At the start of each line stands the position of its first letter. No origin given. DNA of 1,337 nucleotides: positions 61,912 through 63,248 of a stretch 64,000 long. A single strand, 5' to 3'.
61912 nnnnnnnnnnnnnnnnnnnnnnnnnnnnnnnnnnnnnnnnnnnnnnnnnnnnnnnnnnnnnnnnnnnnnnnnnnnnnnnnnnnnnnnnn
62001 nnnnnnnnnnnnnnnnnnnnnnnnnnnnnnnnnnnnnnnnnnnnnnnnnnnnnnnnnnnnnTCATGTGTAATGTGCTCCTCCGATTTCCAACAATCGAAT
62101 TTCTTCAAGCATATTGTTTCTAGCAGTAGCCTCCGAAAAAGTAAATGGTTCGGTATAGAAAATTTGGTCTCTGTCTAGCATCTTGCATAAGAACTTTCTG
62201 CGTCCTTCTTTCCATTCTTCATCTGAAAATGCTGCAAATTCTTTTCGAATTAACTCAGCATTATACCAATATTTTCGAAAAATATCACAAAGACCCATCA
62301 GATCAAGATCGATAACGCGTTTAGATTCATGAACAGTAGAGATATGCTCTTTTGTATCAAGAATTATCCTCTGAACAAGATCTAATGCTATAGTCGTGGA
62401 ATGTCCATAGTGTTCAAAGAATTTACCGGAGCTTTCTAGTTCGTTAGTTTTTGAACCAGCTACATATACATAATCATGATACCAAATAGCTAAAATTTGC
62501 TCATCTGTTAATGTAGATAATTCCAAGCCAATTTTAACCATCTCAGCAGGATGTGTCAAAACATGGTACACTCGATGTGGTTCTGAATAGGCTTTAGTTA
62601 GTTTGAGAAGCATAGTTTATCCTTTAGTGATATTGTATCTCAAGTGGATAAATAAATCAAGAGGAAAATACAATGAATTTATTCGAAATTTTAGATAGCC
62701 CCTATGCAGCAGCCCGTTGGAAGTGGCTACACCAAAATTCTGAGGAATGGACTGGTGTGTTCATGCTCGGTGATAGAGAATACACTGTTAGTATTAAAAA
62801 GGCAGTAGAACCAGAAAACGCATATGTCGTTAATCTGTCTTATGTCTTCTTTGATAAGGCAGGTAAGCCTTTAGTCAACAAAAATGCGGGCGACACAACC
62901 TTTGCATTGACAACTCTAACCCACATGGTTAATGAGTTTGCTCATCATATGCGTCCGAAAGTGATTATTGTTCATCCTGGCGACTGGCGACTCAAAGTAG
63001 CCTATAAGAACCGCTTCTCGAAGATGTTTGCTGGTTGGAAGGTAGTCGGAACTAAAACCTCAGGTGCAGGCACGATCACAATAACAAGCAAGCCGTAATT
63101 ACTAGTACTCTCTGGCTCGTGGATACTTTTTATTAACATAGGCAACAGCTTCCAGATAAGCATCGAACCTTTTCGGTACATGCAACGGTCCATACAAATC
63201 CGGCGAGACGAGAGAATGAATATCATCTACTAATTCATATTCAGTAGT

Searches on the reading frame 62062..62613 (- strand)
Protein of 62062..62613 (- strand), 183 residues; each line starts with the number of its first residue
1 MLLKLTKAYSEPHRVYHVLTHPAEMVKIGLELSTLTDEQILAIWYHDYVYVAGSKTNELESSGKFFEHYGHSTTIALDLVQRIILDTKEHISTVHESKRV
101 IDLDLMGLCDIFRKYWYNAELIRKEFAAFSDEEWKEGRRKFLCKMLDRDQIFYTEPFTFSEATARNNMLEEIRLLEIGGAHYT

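Call 31: find_encoding_contigs(protein=window:62062-62613:-, flank=10000, max_places=3)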
Protein window:62062-62613:- (183 aa): 7 contigs read that carry it; 3 places shown.
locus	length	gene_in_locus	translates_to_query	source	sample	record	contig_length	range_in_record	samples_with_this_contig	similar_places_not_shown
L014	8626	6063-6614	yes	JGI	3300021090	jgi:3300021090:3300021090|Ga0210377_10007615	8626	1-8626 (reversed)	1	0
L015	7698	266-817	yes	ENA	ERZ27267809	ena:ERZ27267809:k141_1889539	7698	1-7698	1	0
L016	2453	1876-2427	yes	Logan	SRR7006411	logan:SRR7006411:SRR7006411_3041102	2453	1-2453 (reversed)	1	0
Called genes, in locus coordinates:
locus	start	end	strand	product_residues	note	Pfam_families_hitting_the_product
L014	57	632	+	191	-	-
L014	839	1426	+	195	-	-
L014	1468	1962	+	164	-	-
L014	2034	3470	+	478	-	PF18127:NAMPT_N, PF04095:NAPRTase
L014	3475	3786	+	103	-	-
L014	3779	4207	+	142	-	-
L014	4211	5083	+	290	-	PF04055:Radical_SAM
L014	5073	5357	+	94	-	-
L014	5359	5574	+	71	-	-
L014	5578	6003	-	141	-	-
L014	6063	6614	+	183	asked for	-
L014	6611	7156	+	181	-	-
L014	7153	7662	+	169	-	-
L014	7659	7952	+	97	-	PF00166:Cpn10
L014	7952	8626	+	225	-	?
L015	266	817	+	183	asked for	-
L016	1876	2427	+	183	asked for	-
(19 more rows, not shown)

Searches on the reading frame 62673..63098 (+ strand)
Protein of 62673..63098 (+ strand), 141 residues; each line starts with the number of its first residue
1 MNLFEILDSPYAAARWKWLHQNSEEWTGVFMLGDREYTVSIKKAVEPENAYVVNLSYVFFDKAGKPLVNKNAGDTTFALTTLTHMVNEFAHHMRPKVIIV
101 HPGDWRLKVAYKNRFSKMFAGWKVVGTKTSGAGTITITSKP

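Call 30: find_encoding_contigs(protein=window:62673-63098:+, flank=10000, max_places=3)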
Protein window:62673-63098:+ (141 aa): no gene with exactly this product is on record in the collection.
